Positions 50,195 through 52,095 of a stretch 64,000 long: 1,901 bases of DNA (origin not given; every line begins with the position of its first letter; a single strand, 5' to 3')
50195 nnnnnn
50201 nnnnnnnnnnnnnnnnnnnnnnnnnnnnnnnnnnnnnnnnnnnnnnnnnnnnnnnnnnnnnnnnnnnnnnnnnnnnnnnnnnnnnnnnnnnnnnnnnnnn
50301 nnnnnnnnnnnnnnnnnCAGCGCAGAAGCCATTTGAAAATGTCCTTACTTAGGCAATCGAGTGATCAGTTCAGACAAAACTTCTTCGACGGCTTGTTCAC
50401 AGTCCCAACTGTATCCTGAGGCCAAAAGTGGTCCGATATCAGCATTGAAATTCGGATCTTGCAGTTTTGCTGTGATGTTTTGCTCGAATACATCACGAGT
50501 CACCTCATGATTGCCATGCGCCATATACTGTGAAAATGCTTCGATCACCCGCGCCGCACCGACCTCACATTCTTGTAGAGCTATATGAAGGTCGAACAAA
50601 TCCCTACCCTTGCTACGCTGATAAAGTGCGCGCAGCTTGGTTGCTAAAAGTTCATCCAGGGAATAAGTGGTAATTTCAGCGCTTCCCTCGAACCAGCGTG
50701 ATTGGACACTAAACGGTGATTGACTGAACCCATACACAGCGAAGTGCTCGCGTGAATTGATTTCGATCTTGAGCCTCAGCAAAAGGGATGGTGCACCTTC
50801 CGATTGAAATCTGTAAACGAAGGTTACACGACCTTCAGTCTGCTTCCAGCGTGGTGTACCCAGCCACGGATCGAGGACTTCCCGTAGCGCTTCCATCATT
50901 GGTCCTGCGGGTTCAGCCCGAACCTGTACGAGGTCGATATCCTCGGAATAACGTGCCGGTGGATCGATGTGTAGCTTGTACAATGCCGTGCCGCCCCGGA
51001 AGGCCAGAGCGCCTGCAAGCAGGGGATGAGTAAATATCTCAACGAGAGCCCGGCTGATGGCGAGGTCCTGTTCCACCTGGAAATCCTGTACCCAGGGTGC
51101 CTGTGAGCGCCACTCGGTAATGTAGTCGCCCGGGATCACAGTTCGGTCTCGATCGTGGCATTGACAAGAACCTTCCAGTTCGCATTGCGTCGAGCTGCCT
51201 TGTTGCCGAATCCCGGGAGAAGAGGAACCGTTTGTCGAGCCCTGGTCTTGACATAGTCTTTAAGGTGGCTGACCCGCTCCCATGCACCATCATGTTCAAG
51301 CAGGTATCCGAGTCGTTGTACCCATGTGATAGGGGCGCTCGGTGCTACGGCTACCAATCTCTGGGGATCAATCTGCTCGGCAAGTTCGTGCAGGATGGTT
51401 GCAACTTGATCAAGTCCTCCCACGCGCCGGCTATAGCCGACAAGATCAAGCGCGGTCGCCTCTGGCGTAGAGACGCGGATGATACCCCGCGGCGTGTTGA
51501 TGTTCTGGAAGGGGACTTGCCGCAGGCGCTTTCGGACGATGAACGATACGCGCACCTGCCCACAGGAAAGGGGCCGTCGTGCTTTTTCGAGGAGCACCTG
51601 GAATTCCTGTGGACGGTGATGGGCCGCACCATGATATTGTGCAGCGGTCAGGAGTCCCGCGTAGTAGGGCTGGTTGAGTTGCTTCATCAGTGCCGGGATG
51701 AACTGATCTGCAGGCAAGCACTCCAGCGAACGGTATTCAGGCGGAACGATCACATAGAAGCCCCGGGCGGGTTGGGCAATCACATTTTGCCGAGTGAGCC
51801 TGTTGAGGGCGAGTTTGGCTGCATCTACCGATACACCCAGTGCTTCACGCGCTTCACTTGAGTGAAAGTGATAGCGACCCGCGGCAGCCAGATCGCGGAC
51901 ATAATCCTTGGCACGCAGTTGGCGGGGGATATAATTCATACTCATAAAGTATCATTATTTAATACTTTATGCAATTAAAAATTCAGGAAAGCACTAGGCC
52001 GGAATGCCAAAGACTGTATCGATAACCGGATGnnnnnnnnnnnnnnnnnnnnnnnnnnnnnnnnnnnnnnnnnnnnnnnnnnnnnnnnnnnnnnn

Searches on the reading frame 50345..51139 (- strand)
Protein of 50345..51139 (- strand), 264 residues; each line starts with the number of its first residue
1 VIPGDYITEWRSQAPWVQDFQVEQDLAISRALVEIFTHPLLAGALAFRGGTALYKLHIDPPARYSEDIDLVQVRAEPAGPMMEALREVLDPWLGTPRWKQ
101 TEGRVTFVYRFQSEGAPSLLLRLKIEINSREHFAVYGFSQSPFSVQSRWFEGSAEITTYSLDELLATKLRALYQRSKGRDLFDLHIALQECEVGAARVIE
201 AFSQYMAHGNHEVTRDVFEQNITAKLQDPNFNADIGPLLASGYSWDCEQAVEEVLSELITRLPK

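Call 10: search_protein_families(library=pfam, proteins=[window:50345-51139:-], max_evalue=0.01)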
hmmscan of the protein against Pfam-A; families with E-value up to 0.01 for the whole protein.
window:50345-51139:- (264 aa): 1 family
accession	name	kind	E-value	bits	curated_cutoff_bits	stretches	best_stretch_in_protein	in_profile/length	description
PF08843.17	AbiEii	-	2.4e-40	139.4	22.5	1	30-252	1-237/238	Nucleotidyl transferase AbiEii toxin, Type IV TA system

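Call 76: search_protein_families(library=padloc, proteins=[window:50345-51139:-], max_evalue=0.00001)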
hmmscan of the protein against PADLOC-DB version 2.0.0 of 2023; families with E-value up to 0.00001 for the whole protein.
window:50345-51139:- (264 aa): 20 families
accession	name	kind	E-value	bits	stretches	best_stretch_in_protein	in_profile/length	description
PDLC02294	AbiEii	-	1.6e-110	367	1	1-262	1-260/260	AbiEii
PDLC02304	AbiEii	-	8.1e-26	89.5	1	2-226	2-226/260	AbiEii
PDLC02305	AbiEii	-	2e-22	77.8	1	23-258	23-256/306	AbiEii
PDLC02303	AbiEii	-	6.1e-17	59.9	1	17-220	15-212/249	AbiEii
PDLC02307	AbiEii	-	4.2e-13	47.6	1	43-191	21-148/219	AbiEii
PDLC02317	AbiEii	-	1.4e-12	45.3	1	101-184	119-199/396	AbiEii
PDLC02318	AbiEii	-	3.2e-12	44.4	1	25-224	23-220/280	AbiEii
PDLC02290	AbiEii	-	8.9e-12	43.1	1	36-213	16-184/290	AbiEii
PDLC02292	AbiEii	-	1e-11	43.2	1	16-133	22-134/283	AbiEii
PDLC02323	AbiEii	-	5.1e-10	37.4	0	156-196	152-191/248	AbiEii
PDLC02293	AbiEii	-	7.6e-10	36.7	1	150-232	151-236/270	AbiEii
PDLC02291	AbiEii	-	2.8e-09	34.7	1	23-214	38-226/310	AbiEii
PDLC02330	AbiEii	-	1.3e-08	32.9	1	41-189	23-160/219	AbiEii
PDLC02313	AbiEii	-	4e-08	31.1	0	148-190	149-191/254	AbiEii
PDLC02306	AbiEii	-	1.1e-07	29.8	0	136-196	148-213/280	AbiEii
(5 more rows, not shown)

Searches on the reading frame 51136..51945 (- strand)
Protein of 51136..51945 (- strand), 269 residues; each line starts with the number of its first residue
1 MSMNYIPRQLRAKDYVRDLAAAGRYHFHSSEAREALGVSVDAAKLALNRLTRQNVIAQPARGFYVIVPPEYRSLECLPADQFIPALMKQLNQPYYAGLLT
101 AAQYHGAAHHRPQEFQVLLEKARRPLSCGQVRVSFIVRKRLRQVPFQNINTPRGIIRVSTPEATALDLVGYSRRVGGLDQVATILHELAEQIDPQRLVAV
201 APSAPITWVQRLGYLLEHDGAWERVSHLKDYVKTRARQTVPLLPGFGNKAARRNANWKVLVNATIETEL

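Call 11: search_protein_families(library=pfam, proteins=[window:51136-51945:-], max_evalue=0.01)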
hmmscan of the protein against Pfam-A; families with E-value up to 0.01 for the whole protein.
window:51136-51945:- (269 aa): 2 families
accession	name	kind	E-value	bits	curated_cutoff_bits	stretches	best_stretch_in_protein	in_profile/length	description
PF09407.15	AbiEi_1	-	3.1e-53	180.2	22.2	1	76-217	1-141/142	AbiEi antitoxin C-terminal domain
PF13338.12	AbiEi_4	-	1.8e-06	28.4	25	1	15-67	2-49/49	Transcriptional regulator, AbiEi antitoxin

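Call 76: search_protein_families(library=padloc, proteins=[window:51136-51945:-], max_evalue=0.00001)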
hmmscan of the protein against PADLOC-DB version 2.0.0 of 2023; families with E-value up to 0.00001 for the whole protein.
window:51136-51945:- (269 aa): 14 families
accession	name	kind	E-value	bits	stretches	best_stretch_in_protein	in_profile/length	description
PDLC02266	AbiEi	-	3.6e-94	313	1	12-268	3-257/258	AbiEi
PDLC02282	AbiEi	-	5.9e-93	309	1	12-268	3-259/260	AbiEi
PDLC02252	AbiEi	-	1.8e-63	212.5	1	13-268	4-258/259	AbiEi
PDLC02267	AbiEi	-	3.3e-24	83.7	1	14-267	8-246/252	AbiEi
PDLC02276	AbiEi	-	1.4e-16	58.9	1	18-234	9-222/270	AbiEi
PDLC02268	AbiEi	-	1.7e-12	45.2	1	43-201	25-186/204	AbiEi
PDLC02242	AbiEi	-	3.1e-11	41.3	1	42-204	29-194/207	AbiEi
PDLC02271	AbiEi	-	6.4e-11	39.9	1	19-223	16-223/263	AbiEi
PDLC02286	AbiEi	-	2.2e-10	38.3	1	45-202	32-192/207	AbiEi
PDLC02270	AbiEi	-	3.3e-10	37.5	1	27-264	13-256/265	AbiEi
PDLC02287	AbiEi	-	5.5e-10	37.2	1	27-243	13-219/253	AbiEi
PDLC02269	AbiEi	-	3.7e-09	34.3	1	27-261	13-236/251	AbiEi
PDLC02273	AbiEi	-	5.6e-07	27.8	1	48-199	38-188/205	AbiEi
PDLC02265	AbiEi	-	2.2e-06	25.5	1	41-201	26-181/198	AbiEi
